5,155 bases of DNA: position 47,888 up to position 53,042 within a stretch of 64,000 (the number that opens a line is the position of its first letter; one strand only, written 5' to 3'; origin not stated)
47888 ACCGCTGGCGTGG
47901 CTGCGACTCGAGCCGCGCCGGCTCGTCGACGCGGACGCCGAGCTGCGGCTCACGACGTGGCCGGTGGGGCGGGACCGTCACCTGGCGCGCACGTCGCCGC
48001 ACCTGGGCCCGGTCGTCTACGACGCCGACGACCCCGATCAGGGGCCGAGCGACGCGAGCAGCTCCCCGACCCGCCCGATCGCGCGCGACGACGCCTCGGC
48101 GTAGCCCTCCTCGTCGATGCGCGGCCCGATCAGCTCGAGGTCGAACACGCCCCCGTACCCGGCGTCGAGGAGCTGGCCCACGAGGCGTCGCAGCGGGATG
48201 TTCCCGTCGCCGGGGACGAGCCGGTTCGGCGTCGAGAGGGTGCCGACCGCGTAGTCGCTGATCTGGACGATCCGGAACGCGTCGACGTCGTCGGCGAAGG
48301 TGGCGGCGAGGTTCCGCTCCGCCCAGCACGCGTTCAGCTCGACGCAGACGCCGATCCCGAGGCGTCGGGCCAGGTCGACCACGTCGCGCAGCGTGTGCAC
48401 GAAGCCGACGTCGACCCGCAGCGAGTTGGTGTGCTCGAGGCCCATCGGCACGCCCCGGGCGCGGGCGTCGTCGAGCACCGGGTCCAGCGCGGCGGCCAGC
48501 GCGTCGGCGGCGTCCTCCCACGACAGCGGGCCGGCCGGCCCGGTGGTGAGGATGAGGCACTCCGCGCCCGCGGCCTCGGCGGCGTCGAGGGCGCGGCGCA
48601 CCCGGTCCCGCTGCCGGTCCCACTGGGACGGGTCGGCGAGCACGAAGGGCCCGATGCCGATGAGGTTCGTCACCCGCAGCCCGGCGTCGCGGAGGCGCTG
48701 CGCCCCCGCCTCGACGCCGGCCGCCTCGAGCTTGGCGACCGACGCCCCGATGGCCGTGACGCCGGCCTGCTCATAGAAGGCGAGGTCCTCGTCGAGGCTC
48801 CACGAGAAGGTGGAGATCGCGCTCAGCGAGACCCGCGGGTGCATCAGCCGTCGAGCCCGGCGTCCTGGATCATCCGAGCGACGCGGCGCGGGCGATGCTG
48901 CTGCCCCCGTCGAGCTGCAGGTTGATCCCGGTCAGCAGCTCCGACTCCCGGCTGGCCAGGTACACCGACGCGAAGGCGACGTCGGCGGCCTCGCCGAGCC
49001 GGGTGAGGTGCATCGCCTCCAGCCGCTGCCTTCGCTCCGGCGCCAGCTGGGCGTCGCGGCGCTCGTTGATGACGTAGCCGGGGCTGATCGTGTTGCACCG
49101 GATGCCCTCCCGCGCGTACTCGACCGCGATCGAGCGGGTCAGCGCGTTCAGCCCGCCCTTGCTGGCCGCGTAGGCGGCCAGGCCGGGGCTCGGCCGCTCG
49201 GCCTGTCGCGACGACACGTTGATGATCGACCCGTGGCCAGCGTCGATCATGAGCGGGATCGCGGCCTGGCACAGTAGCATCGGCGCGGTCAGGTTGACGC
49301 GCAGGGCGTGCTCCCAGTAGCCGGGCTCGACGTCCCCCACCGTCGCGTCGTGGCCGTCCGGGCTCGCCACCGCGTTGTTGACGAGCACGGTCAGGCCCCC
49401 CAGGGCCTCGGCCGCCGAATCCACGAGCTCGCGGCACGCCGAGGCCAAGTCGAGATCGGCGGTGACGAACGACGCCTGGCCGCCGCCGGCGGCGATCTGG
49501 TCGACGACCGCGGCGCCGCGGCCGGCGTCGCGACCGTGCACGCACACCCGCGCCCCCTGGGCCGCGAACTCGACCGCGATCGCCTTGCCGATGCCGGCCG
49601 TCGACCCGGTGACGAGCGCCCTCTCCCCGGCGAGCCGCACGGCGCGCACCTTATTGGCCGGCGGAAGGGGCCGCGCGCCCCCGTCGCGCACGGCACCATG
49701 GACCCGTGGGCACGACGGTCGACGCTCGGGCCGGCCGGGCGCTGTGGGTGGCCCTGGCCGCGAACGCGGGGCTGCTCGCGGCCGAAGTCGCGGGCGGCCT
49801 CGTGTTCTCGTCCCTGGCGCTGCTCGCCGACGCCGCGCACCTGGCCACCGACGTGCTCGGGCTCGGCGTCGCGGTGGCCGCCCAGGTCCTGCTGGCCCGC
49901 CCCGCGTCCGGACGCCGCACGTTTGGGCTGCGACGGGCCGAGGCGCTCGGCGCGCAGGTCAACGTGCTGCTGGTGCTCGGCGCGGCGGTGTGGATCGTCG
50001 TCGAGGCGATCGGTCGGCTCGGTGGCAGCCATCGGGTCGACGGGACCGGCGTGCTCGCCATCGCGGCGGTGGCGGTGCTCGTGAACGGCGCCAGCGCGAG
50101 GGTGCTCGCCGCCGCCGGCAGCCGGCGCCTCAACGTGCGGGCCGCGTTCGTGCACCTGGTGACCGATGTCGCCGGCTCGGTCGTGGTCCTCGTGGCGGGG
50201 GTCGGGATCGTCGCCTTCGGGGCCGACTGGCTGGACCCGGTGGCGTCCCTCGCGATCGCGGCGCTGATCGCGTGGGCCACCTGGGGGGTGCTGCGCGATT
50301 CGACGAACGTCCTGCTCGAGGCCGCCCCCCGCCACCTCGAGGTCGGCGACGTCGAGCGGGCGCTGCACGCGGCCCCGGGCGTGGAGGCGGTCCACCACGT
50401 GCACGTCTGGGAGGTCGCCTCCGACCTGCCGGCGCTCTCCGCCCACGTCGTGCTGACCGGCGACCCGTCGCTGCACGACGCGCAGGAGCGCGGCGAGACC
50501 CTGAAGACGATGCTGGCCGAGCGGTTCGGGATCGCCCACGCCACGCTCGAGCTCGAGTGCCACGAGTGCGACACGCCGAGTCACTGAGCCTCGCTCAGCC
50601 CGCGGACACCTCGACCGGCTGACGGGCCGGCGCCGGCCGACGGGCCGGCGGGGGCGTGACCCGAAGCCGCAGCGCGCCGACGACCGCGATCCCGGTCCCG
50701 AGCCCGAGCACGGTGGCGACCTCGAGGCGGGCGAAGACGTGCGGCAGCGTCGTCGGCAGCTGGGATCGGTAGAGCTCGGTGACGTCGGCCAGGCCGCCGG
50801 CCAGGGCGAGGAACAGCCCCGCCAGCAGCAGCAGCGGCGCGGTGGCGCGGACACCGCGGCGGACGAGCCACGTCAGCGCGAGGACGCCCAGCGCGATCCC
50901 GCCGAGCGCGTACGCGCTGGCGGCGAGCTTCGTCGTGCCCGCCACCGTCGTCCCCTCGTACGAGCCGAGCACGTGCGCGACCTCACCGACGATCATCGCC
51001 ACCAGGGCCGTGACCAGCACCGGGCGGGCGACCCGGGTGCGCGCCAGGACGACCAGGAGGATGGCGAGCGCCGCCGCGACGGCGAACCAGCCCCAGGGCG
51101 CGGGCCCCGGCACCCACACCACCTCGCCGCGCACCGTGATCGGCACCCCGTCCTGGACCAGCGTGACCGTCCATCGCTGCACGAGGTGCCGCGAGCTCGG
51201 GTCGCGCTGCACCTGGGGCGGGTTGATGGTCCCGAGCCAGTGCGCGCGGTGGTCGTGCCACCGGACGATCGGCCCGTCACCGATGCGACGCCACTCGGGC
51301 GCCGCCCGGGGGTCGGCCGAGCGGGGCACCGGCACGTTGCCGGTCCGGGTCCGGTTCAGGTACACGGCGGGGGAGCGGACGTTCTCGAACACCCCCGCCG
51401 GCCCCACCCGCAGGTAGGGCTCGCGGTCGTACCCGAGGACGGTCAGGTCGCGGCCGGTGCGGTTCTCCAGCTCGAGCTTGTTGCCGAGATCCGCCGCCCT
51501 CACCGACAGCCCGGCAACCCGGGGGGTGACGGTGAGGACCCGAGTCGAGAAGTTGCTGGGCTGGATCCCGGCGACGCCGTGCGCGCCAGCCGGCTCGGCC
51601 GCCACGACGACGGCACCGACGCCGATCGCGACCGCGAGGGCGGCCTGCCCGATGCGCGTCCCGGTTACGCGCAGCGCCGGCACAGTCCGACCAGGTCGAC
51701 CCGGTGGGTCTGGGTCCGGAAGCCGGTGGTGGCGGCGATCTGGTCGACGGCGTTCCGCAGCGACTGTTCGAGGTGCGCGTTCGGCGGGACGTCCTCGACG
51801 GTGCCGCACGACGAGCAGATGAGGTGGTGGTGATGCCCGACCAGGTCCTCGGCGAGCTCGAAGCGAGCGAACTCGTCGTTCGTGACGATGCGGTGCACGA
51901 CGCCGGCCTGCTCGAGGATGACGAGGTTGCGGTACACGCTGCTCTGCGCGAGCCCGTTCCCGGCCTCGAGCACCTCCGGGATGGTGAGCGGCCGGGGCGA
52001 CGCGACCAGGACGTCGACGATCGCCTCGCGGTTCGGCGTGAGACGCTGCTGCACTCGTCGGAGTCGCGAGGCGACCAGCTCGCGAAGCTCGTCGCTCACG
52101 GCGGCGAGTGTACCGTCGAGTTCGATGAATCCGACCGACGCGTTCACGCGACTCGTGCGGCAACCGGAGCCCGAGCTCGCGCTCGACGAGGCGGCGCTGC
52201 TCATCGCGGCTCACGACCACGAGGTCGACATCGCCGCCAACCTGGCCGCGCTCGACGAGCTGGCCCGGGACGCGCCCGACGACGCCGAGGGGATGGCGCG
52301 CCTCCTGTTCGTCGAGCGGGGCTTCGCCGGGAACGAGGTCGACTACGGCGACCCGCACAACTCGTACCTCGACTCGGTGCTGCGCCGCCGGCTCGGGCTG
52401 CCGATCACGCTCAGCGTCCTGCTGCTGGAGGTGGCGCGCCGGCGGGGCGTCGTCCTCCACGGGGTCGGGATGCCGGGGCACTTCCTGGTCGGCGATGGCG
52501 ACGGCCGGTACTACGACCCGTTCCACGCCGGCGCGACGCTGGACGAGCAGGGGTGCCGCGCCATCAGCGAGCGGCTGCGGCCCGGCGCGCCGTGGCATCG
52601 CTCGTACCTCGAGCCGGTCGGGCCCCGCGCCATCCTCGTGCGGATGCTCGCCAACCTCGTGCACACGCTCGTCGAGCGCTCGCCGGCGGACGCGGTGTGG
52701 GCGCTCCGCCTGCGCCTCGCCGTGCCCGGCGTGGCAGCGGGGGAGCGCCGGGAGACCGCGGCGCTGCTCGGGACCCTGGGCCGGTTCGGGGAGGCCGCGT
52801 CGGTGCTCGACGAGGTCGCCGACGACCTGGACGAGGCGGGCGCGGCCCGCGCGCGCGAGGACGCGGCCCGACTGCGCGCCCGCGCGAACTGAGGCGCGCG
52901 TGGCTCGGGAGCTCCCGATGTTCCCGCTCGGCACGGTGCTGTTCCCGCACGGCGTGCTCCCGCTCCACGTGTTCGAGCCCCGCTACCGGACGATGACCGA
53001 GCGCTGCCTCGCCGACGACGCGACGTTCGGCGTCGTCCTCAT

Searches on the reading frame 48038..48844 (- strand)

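Call 23: search_protein_families(library=pfam, proteins=[window:48038-48844:-], max_evalue=0.00001)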
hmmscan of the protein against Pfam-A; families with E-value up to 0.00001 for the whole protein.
window:48038-48844:- (268 aa): 1 family
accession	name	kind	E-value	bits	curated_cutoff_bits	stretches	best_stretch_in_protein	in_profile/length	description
PF01261.30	AP_endonuc_2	-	1.2e-24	87.8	31.1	1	25-251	5-242/249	Xylose isomerase-like TIM barrel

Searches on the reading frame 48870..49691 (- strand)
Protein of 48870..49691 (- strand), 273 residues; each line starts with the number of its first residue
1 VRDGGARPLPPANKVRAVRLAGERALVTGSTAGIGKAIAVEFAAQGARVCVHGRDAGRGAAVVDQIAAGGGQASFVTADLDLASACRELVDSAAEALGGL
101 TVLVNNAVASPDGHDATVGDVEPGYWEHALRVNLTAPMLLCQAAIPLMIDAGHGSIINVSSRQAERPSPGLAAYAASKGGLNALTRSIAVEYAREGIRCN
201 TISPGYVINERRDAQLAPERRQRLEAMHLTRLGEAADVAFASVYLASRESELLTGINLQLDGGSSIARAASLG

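Call 23: search_protein_families(library=pfam, proteins=[window:48870-49691:-], max_evalue=0.00001)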
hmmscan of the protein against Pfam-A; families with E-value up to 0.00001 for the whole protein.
window:48870-49691:- (273 aa): 4 families
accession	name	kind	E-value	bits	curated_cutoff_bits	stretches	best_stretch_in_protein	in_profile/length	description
PF13561.12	adh_short_C2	-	4.8e-52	177.3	27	1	32-264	6-235/236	Enoyl-(Acyl carrier protein) reductase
PF00106.31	adh_short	-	4.3e-50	170.4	26.6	1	25-208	3-183/195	short chain dehydrogenase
PF23441.1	SDR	-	2.8e-08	33.9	27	1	119-219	108-206/258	SDR-like rossmann domain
PF08659.16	KR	-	9.2e-08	32.6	22.6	1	26-187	4-162/180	KR domain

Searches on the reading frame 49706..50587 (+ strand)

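Call 89: search_protein_families(library=pfam, proteins=[window:49706-50587:+], max_evalue=0.00001)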
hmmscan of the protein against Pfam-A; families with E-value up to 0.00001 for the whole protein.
window:49706-50587:+ (293 aa): 2 families
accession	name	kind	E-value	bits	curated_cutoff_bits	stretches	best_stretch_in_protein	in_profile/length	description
PF01545.26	Cation_efflux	-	2.1e-38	132.5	26.6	1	13-204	1-198/198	Cation efflux family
PF16916.11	ZT_dimer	-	2.6e-12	47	26.7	1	208-284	1-76/78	Dimerisation domain of Zinc Transporter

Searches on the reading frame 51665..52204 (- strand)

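Call 89: search_protein_families(library=pfam, proteins=[window:51665-52204:-], max_evalue=0.00001)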
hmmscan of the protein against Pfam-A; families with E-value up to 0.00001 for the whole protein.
window:51665-52204:- (179 aa): 2 families
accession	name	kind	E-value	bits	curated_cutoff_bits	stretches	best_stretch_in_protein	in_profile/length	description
PF01475.25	FUR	-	1.4e-19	70.9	23.1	1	53-171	4-120/121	Ferric uptake regulator family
PF12840.13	HTH_20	-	4.1e-06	27.1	27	0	57-105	4-50/51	Helix-turn-helix domain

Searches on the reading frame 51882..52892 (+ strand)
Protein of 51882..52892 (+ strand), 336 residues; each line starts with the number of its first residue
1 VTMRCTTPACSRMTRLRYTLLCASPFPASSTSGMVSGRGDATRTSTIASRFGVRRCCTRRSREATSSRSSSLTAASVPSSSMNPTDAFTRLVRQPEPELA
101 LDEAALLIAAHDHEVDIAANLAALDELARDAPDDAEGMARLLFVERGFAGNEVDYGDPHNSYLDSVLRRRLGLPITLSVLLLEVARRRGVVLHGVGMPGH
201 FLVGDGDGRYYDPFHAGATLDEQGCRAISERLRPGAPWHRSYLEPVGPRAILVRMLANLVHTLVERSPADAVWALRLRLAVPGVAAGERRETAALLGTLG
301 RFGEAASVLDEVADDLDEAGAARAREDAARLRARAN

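Call 71: search_protein_families(library=pfam, proteins=[window:51882-52892:+], max_evalue=0.00001)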
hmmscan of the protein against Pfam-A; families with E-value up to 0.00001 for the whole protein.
window:51882-52892:+ (336 aa): 1 family
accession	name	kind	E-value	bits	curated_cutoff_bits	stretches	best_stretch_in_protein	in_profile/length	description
PF13369.12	Transglut_core2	-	3.1e-37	127.9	23.5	1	122-256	15-154/155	Transglutaminase-like superfamily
